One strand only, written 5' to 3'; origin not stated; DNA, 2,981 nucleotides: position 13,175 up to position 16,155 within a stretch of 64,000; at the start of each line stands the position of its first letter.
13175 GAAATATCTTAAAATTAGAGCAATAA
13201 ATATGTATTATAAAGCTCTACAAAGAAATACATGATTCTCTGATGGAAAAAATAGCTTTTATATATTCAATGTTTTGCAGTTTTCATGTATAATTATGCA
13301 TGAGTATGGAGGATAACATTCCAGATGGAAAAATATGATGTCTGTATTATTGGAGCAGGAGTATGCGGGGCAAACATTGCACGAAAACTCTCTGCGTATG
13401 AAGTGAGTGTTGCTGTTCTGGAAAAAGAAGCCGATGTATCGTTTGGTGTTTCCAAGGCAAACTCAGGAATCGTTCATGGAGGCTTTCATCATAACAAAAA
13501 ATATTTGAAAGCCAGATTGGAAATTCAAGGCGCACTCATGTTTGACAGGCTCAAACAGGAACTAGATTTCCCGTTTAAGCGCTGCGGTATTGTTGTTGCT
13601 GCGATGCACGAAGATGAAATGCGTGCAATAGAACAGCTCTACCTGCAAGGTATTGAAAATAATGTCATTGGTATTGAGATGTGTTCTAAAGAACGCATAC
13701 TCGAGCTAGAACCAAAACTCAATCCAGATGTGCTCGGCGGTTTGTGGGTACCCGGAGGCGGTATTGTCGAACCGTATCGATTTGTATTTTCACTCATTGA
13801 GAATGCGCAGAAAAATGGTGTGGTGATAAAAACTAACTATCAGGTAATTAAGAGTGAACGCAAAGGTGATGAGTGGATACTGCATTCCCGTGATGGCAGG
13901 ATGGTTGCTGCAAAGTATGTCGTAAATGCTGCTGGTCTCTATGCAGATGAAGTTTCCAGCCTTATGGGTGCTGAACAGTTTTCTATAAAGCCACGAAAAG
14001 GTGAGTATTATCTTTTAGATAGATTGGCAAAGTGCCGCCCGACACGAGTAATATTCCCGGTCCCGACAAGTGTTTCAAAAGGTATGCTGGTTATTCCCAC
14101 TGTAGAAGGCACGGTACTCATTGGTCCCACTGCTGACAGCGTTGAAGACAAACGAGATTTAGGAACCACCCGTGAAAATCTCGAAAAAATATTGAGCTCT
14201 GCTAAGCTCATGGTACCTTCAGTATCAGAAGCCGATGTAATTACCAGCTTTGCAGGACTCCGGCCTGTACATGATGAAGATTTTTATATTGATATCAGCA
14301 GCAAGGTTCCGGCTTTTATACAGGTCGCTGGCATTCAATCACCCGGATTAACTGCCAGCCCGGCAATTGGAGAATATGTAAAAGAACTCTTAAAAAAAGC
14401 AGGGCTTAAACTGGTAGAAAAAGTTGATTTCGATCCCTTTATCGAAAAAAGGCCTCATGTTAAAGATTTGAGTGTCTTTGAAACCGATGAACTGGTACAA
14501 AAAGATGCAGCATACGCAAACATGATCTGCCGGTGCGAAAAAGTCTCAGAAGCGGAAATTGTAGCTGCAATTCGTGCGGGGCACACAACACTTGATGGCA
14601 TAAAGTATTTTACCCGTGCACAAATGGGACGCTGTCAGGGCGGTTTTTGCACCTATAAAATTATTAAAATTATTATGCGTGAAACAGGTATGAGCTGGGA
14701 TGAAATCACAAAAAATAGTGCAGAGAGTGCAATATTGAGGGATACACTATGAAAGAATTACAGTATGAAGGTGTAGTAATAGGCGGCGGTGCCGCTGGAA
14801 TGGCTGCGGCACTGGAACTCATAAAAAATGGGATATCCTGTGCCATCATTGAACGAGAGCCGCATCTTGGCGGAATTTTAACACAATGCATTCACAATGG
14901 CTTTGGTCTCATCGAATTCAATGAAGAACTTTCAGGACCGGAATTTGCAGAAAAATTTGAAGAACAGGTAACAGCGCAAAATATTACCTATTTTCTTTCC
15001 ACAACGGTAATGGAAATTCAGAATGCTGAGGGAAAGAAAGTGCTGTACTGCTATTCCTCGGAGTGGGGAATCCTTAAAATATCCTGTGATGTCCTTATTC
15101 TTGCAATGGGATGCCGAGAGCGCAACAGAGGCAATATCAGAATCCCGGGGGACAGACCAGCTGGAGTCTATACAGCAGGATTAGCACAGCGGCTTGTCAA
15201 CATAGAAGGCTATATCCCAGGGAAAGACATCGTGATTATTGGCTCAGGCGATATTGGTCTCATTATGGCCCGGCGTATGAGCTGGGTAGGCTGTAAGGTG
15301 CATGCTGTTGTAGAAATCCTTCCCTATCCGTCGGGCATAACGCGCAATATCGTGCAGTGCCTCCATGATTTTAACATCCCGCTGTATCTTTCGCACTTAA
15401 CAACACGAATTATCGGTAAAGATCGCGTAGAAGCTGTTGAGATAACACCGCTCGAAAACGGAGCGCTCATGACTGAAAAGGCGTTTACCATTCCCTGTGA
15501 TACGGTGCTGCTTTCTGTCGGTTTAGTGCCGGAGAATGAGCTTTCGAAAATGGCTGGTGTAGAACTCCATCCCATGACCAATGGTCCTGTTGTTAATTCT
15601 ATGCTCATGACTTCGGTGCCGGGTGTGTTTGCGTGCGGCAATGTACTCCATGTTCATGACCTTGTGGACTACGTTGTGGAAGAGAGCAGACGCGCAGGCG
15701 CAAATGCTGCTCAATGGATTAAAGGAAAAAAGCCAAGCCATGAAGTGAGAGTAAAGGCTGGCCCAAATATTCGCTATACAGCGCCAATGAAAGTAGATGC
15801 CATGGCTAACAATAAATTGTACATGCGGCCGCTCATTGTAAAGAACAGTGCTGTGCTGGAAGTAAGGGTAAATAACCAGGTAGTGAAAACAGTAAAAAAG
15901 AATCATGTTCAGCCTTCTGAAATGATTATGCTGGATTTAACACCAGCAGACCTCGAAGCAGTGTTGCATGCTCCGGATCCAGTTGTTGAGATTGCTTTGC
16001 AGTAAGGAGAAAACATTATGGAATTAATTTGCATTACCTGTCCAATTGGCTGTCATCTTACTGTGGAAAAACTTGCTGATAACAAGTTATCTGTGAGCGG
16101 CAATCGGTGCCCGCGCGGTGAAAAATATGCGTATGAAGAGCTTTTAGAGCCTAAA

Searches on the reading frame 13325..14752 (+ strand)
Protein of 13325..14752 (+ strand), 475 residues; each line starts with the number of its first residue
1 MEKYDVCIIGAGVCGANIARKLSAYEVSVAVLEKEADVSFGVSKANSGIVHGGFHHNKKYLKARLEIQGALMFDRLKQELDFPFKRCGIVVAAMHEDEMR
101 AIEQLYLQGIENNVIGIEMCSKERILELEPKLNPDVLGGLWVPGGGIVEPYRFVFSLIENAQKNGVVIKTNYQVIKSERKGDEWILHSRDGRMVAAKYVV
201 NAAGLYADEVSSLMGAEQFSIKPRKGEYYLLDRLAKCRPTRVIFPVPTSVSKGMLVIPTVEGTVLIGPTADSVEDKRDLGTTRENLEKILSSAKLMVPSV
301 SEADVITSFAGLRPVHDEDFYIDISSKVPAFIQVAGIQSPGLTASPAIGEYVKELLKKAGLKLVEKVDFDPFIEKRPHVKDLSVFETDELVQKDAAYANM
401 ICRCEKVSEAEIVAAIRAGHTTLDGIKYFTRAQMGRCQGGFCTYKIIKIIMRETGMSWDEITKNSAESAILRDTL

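Call 62: search_protein_families(library=pfam, max_evalue=0.00001, proteins=[window:13325-14752:+])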
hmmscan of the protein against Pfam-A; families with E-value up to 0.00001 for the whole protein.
window:13325-14752:+ (475 aa): 3 families
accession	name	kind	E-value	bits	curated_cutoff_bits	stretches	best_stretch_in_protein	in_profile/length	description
PF01266.30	DAO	-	7.3e-71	240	27.9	1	5-355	1-353/353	FAD dependent oxidoreductase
PF04324.20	Fer2_BFD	-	9.6e-13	48.7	26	1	400-450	1-48/50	BFD-like [2Fe-2S] binding domain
PF07992.20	Pyr_redox_2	-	1.5e-08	34.9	26.1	0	4-41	1-38/291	Pyridine nucleotide-disulphide oxidoreductase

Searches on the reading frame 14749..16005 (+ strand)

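Call 63: search_protein_families(library=pfam, max_evalue=0.00001, proteins=[window:14749-16005:+])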
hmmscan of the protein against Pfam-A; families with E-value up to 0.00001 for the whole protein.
window:14749-16005:+ (418 aa): 8 families
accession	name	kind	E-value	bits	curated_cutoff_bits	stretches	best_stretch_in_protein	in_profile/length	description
PF07992.20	Pyr_redox_2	-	1.9e-33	116.6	26.1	1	9-302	4-280/291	Pyridine nucleotide-disulphide oxidoreductase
PF00890.30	FAD_binding_2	-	3.1e-11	43.5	20.4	1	9-56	3-46/414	FAD binding domain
PF00070.33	Pyr_redox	-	6.2e-11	43.1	22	0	161-233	2-80/82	Pyridine nucleotide-disulphide oxidoreductase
PF13450.12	NAD_binding_8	-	4.7e-10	40.1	21.9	1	10-46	1-37/68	NAD(P)-binding Rossmann-like domain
PF12831.13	FAD_oxidored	-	2.4e-09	37.4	27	1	9-76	3-70/416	FAD dependent oxidoreductase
PF03486.20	HI0933_like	-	2e-08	34.4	50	0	9-74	4-69/244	HI0933-like protein Rossmann domain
PF13738.12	Pyr_redox_3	-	2.1e-08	34.2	30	0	9-297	1-305/305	Pyridine nucleotide-disulphide oxidoreductase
PF01494.25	FAD_binding_3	-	6.4e-06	26.1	22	0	8-37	4-33/349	FAD binding domain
